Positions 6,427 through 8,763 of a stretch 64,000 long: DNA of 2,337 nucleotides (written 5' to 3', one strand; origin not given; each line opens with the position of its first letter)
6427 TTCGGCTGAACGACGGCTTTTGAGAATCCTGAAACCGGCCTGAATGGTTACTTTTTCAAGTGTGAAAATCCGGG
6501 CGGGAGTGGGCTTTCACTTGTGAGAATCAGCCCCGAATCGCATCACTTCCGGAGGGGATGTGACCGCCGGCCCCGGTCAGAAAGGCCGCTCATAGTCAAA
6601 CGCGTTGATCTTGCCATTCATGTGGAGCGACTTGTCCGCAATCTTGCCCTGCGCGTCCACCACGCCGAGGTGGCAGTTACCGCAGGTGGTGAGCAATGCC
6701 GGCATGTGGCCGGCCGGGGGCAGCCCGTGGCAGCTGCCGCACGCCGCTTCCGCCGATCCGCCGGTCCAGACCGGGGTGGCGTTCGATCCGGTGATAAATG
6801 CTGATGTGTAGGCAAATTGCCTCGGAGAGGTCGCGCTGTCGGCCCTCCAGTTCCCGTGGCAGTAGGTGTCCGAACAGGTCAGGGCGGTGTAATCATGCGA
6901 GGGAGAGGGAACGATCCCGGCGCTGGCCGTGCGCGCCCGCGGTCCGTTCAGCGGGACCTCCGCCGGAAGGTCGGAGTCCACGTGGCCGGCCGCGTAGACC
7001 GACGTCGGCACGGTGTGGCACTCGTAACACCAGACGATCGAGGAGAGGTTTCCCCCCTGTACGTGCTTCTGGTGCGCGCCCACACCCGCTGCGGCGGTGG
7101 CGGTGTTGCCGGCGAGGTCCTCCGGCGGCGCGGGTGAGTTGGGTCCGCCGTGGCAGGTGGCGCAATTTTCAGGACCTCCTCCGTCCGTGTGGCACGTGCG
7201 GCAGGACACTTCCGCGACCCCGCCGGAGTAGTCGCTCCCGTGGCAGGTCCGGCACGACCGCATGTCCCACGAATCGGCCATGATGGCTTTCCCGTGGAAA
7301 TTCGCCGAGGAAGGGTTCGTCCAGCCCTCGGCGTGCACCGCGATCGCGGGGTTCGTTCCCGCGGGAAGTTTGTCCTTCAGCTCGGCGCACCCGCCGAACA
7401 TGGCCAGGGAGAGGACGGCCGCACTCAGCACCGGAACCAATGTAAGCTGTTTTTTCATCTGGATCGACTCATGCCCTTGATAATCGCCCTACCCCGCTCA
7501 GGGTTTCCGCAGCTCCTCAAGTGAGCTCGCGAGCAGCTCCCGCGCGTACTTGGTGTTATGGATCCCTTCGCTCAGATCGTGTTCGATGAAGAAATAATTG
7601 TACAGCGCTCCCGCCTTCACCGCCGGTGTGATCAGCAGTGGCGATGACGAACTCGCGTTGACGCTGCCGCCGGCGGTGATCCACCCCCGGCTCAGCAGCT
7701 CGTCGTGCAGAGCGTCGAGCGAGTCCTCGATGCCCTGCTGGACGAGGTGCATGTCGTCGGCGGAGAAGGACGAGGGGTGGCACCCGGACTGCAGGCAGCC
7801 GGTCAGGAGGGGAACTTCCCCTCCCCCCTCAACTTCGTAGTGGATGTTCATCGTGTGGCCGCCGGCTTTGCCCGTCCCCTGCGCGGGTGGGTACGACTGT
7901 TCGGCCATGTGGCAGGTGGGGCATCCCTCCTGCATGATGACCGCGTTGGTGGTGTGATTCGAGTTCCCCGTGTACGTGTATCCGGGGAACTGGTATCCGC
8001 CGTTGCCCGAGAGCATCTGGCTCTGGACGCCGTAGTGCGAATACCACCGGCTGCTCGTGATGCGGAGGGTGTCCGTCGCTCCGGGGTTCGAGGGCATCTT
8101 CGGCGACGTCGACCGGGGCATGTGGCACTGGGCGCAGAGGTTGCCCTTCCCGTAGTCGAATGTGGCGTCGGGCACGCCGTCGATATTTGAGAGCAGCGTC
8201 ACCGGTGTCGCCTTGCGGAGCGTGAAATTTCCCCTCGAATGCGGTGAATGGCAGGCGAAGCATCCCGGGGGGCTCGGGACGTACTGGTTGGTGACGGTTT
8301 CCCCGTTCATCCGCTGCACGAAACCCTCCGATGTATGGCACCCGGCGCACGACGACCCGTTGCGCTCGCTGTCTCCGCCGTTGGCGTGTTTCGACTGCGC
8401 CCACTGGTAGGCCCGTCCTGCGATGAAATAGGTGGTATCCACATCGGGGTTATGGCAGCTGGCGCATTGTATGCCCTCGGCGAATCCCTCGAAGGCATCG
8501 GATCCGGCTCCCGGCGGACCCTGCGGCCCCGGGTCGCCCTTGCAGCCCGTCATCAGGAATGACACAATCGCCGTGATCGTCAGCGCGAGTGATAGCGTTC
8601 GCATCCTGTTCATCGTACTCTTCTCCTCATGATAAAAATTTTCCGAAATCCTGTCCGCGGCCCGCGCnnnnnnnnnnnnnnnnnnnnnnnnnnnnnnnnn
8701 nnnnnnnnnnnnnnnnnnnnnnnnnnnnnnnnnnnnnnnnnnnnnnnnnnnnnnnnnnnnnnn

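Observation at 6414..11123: Porin-multiheme cytochrome operon resembling an extracellular electron transfer conduit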

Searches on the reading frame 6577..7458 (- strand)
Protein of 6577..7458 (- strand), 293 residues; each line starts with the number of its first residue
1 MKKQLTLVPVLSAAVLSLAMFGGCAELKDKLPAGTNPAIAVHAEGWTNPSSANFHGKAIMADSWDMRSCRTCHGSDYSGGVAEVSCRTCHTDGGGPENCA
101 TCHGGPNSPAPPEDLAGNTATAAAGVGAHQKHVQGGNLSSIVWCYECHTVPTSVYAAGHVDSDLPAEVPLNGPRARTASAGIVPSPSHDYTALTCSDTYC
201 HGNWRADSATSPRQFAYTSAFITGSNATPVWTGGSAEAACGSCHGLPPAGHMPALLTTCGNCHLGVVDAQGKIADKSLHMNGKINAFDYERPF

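Call 5: search_protein_families(library=pfam, proteins=[window:6577-7458:-], max_evalue=0.1)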
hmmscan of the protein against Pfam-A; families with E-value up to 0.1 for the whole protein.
window:6577-7458:- (293 aa): 5 families
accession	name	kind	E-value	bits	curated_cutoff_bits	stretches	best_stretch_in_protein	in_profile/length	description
PF14522.11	Cytochrome_C7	-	1.6e-08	34.7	24.8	2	56-91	31-67/67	Cytochrome c7 and related cytochrome c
PF09698.15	GSu_C4xC__C2xCH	-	4.5e-06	27.7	21.7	1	194-244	1-36/36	Geobacter CxxxxCH...CXXCH motif (GSu_C4xC__C2xCH)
PF14537.11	Cytochrom_c3_2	-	0.0034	18.3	25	0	237-273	6-43/79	Cytochrome c3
PF02085.21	Cytochrom_CIII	-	0.0059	17.4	22.9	1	83-148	30-101/101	Class III cytochrome C family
PF22113.1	Mtrc-MtrF_II-IV_dom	-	0.069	13.1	30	0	237-265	6-37/176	Outer membrane cytochrome MtrC/MtrF-like, domains II/IV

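Call 6: search_protein_families(library=ncbifam, proteins=[window:6577-7458:-], max_evalue=0.1)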
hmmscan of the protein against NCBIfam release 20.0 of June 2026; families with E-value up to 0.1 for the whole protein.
window:6577-7458:- (293 aa): 2 families
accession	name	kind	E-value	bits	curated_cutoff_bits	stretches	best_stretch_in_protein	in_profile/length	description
TIGR01904.2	GSu_C4xC__C2xCH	domain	3.1e-11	42.9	27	1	185-250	14-62/73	CxxxxCH/CxxCH domain c-type cytochrome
NF045773.1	cytochro_C550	exception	0.052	13.5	125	1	60-82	51-73/118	cytochrome c550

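Call 35: search_solved_structures(query=window:6577-7458:-, max_evalue=1)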
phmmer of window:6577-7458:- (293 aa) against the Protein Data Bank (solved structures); distinct sequences matched with E-value up to 1: 2.
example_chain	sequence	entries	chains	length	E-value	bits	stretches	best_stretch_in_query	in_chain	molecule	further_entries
3h34_A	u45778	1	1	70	0.17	14.4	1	65-105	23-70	Cytochrome c7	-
9i05_Ay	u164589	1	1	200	0.2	14.3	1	169-260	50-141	bL36m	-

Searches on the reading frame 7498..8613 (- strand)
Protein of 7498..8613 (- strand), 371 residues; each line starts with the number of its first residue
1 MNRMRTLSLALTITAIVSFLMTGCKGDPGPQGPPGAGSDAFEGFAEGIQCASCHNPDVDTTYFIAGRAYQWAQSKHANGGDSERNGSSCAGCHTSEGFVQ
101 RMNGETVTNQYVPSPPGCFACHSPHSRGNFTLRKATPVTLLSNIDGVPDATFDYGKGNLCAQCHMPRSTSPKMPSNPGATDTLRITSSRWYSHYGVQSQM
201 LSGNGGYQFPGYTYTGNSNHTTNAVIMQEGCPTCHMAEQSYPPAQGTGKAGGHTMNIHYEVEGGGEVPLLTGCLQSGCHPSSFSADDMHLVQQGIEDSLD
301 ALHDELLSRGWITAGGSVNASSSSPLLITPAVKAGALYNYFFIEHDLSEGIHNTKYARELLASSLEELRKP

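Call 5: search_protein_families(library=pfam, proteins=[window:7498-8613:-], max_evalue=0.1)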
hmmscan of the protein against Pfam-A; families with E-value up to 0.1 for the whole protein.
window:7498-8613:- (371 aa): 7 families
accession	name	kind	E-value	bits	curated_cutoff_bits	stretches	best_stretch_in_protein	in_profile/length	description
PF09699.15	Paired_CXXCH_1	-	2.3e-08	34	20.6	1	117-137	8-28/41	Doubled CXXCH motif (Paired_CXXCH_1)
PF22113.1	Mtrc-MtrF_II-IV_dom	-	3.4e-07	30.4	30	2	157-294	28-142/176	Outer membrane cytochrome MtrC/MtrF-like, domains II/IV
PF14522.11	Cytochrome_C7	-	2e-05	24.8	24.8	1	82-164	11-66/67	Cytochrome c7 and related cytochrome c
PF14537.11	Cytochrom_c3_2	-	0.00023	22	25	0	46-145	5-69/79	Cytochrome c3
PF03264.19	Cytochrom_NNT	-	0.00032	20.9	24.1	0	89-136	39-86/174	NapC/NirT cytochrome c family, N-terminal region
PF02335.20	Cytochrom_C552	-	0.016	14.6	24.1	0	47-103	87-142/438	Cytochrome c552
PF13442.11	Cytochrome_CBB3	-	0.021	15.6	27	0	49-58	13-22/68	Cytochrome C oxidase, cbb3-type, subunit III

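Call 6: search_protein_families(library=ncbifam, proteins=[window:7498-8613:-], max_evalue=0.1)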
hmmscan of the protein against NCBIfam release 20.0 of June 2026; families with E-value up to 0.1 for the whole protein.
window:7498-8613:- (371 aa): 2 families
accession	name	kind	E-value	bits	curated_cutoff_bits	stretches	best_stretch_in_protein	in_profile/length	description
TIGR01905.1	paired_CXXCH_1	subfamily_domain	6.8e-05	22.7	25.2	0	117-126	8-17/41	doubled CXXCH domain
TIGR03508.1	decahem_SO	subfamily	0.0015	18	192.2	1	45-140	32-119/258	DmsE family decaheme c-type cytochrome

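Call 34: search_solved_structures(query=window:7498-8613:-, max_evalue=1)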
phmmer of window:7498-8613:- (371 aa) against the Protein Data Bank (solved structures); distinct sequences matched with E-value up to 1: 12.
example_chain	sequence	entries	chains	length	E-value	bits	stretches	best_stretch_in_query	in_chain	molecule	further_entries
3owm_A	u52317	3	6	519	0.016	17.3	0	78-123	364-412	Eight-heme nitrite reductase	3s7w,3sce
3uu9_A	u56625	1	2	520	0.016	17.3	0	78-123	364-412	Eight-heme nitrite reductase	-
3rkh_A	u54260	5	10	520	0.016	17.3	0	78-123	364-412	Eight-heme nitrite reductase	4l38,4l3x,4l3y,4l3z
4q4u_A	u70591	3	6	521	0.016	17.3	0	78-123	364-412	Eight-heme nitrite reductase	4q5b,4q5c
4q0t_A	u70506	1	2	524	0.028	16.5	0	78-123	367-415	Eight-heme nitrite reductase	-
2ot4_A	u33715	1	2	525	0.028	16.5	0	78-123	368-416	Eight-heme nitrite reductase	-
2zo5_A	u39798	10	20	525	0.028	16.5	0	78-123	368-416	Eight-heme nitrite reductase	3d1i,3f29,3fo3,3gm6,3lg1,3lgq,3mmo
1gu6_A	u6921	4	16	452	0.1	14.6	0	47-96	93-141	CYTOCHROME C552 | Cytochrome c-552 | Cytochrome c nitrite reductase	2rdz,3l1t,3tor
2rf7_A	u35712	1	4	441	0.11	14.6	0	47-96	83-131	Cytochrome c-552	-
4wjy_A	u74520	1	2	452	0.12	14.4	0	47-96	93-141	Cytochrome c-552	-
1oah_A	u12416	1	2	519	0.15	14.1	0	39-106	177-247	CYTOCHROME C NITRITE REDUCTASE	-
3ubr_A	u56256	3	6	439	0.29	13.2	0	47-95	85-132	Cytochrome c-552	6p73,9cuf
